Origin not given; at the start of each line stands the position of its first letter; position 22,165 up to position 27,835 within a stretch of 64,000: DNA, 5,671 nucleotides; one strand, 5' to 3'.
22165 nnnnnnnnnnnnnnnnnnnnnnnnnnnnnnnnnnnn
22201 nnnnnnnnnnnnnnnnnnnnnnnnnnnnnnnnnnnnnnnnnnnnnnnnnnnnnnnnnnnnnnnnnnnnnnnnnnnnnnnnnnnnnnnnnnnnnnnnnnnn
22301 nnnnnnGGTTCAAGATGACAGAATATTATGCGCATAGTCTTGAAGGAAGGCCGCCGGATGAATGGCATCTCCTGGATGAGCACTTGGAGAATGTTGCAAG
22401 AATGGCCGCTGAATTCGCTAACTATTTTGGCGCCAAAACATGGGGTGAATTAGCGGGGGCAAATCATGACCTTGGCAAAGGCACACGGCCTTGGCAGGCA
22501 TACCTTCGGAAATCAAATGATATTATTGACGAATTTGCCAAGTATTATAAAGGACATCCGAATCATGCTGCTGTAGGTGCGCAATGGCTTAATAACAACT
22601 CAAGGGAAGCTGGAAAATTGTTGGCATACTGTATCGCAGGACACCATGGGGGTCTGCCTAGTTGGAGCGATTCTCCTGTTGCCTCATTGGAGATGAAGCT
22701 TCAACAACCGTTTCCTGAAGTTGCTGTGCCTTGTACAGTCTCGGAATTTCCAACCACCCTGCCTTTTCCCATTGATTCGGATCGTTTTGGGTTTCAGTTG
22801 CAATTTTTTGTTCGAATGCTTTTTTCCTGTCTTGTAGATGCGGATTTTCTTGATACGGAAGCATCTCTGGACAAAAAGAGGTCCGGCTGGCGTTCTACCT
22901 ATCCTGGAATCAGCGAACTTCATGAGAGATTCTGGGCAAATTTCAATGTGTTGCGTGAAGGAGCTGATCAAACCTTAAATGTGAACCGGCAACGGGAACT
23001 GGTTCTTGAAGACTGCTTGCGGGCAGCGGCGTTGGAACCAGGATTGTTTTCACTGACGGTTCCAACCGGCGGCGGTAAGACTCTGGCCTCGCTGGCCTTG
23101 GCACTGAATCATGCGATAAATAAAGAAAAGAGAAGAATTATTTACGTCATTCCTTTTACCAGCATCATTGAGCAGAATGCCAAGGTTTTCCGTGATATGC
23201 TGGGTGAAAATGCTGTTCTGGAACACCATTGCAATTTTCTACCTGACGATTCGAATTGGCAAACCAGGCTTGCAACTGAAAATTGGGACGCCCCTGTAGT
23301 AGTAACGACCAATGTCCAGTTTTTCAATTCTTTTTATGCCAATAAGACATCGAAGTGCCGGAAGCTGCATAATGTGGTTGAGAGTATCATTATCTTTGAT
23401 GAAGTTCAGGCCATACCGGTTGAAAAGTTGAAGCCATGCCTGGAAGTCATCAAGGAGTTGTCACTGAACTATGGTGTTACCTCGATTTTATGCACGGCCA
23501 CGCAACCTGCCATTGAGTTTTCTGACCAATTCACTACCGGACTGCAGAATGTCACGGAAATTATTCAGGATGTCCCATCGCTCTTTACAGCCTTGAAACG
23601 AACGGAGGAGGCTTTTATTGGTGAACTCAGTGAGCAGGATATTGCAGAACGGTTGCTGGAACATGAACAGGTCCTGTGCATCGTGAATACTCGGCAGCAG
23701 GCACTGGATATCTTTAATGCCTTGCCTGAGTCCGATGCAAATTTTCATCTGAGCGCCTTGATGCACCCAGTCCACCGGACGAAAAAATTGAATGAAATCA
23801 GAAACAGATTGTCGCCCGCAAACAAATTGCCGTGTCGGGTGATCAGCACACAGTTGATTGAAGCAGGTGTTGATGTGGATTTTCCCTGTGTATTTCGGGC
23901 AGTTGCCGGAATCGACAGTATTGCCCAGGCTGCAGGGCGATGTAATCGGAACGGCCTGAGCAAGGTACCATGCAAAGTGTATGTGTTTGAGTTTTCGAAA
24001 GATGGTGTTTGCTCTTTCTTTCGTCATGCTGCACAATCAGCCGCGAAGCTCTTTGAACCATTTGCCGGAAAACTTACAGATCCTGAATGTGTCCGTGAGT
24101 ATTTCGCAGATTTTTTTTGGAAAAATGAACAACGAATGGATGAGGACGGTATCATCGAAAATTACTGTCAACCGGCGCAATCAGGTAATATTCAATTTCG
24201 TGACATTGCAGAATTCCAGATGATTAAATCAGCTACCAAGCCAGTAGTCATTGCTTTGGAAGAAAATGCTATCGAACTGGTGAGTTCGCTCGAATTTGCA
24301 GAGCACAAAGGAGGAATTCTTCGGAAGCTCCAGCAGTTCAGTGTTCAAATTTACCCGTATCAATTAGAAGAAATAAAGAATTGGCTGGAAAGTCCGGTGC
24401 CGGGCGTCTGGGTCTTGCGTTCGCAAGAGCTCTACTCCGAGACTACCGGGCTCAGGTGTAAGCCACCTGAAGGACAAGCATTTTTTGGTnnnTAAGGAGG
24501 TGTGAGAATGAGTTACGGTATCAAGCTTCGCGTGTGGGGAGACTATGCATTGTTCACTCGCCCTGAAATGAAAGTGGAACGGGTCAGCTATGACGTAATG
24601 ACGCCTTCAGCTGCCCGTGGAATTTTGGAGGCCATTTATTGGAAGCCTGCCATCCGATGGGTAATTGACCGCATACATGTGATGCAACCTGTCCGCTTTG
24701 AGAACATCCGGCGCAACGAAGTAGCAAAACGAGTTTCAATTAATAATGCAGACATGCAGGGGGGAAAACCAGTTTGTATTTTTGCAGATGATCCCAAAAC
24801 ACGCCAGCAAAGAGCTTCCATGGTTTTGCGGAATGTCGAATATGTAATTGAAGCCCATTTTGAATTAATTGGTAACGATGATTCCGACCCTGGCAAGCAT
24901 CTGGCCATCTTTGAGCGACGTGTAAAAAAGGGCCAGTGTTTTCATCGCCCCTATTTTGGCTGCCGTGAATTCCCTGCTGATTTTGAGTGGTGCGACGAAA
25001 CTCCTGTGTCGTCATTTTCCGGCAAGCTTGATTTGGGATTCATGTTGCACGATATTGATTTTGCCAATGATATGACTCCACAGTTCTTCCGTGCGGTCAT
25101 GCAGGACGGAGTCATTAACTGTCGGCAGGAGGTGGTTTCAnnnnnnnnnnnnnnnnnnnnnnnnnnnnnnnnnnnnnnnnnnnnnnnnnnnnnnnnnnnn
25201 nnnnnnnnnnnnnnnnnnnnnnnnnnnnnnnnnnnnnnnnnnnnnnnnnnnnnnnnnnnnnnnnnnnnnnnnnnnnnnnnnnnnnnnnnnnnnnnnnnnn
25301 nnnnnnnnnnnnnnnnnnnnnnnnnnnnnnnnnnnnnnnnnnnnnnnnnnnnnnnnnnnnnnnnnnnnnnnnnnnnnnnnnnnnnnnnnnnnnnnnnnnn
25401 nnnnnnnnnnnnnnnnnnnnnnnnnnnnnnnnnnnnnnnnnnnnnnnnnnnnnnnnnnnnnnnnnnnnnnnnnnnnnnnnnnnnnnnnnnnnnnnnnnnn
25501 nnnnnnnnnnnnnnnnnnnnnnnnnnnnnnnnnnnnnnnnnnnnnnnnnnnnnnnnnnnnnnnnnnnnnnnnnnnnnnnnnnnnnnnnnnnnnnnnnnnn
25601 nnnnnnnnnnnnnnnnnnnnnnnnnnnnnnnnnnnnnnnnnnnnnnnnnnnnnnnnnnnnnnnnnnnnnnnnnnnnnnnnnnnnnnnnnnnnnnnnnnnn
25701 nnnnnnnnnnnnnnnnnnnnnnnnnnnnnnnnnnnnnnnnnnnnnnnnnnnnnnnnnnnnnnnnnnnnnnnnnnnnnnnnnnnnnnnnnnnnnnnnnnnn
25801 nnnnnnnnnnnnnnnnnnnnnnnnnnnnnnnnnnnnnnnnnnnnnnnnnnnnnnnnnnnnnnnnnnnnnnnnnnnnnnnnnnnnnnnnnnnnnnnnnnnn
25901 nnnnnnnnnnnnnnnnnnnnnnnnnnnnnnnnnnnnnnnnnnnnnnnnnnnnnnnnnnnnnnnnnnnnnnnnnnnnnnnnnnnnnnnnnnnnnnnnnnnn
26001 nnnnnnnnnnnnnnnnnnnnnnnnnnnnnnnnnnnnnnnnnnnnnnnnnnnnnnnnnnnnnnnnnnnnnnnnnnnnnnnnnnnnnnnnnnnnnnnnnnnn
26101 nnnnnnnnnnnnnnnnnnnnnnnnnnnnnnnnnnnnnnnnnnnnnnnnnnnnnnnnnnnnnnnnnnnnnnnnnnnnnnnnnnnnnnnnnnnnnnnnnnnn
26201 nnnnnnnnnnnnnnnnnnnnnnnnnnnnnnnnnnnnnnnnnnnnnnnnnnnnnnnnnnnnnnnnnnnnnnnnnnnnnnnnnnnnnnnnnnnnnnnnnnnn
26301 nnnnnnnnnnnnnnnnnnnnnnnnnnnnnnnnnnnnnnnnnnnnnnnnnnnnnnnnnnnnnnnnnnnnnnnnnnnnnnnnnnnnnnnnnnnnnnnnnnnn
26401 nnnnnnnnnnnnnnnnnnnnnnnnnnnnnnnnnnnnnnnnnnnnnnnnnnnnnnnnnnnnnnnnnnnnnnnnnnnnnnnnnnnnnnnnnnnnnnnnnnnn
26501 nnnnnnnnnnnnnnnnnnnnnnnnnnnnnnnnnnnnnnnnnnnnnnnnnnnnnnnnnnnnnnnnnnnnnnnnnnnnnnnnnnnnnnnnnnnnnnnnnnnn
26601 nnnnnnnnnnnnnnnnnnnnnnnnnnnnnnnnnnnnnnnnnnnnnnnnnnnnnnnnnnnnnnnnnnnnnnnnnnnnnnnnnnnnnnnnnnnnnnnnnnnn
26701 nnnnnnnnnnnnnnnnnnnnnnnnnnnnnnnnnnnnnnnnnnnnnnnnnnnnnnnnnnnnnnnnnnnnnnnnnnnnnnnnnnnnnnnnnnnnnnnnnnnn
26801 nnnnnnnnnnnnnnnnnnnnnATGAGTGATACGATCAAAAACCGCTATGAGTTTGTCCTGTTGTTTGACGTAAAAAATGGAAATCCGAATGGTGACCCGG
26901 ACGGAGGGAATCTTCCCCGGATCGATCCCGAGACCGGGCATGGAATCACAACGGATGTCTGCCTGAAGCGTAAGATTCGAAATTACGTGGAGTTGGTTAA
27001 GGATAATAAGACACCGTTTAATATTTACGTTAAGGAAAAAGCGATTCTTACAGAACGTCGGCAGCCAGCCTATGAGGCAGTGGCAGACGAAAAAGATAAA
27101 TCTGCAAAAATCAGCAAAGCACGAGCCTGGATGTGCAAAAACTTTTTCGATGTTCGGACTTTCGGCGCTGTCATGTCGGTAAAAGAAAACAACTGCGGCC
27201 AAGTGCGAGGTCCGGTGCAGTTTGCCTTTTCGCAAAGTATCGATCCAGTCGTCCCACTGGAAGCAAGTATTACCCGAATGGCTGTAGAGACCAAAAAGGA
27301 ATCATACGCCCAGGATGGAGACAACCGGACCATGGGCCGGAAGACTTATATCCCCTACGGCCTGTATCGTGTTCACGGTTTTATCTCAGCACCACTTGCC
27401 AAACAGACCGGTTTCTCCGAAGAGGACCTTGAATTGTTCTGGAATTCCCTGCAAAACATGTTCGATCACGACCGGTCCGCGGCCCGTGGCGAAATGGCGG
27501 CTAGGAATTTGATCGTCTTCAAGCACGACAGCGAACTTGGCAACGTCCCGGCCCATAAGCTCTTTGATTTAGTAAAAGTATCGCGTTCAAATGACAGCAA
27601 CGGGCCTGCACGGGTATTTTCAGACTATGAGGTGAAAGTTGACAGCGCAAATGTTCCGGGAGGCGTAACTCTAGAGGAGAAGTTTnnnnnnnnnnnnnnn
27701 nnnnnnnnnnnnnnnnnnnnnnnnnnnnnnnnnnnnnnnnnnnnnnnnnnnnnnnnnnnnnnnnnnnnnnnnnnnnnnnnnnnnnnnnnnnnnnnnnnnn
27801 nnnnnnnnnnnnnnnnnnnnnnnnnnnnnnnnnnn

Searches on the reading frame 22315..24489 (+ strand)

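Call 67: search_protein_families(library=pfam, max_evalue=0.001, proteins=[window:22315-24489:+])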
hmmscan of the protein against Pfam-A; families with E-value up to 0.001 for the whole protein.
window:22315-24489:+ (725 aa): 7 families
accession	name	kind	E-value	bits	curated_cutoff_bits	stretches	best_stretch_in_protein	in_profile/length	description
PF00270.35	DEAD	-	3e-16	60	26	1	247-398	19-161/167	DEAD/DEAH box helicase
PF22590.2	Cas3-like_C_2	-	2.2e-14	54.1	27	1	450-546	2-104/106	CRISPR-associated nuclease/helicase Cas3, C-terminal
PF04851.21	ResIII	-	1.3e-09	38.6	22.5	1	246-368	27-138/164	Type III restriction enzyme, res subunit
PF18019.7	Cas3_HD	-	1.2e-06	29.2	23.1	1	18-120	28-137/207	Cas3, HD domain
PF00271.37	Helicase_C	-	0.00024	21.8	23.5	0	447-547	9-110/110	Helicase conserved C-terminal domain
PF02562.22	PhoH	-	0.00025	21.1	27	0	245-283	22-60/205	PhoH-like protein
PF01966.28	HD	-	0.00055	20.7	22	0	21-115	2-90/116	HD domain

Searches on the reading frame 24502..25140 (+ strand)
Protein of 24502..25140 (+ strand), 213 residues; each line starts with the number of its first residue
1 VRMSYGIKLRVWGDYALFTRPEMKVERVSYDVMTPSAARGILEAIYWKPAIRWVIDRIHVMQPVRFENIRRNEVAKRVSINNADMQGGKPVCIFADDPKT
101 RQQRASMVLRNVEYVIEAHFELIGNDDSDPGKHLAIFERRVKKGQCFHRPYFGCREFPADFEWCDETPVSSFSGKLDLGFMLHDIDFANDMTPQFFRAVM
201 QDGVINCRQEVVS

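Call 67: search_protein_families(library=pfam, max_evalue=0.001, proteins=[window:24502-25140:+])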
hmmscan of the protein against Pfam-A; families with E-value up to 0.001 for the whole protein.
window:24502-25140:+ (213 aa): 1 family
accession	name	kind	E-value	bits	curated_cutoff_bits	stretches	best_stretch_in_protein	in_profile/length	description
PF09704.15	Cas_Cas5d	-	1.4e-52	179.3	23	1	7-207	2-216/217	CRISPR-associated protein (Cas_Cas5)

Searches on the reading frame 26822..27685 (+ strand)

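Call 67: search_protein_families(library=pfam, max_evalue=0.001, proteins=[window:26822-27685:+])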
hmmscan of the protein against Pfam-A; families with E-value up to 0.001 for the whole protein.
window:26822-27685:+ (288 aa): 1 family
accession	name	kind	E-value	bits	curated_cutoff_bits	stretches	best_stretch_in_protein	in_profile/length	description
PF05107.17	Cas_Cas7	-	3.8e-109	364.5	33.2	1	7-274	1-249/249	CRISPR-associated protein Cas7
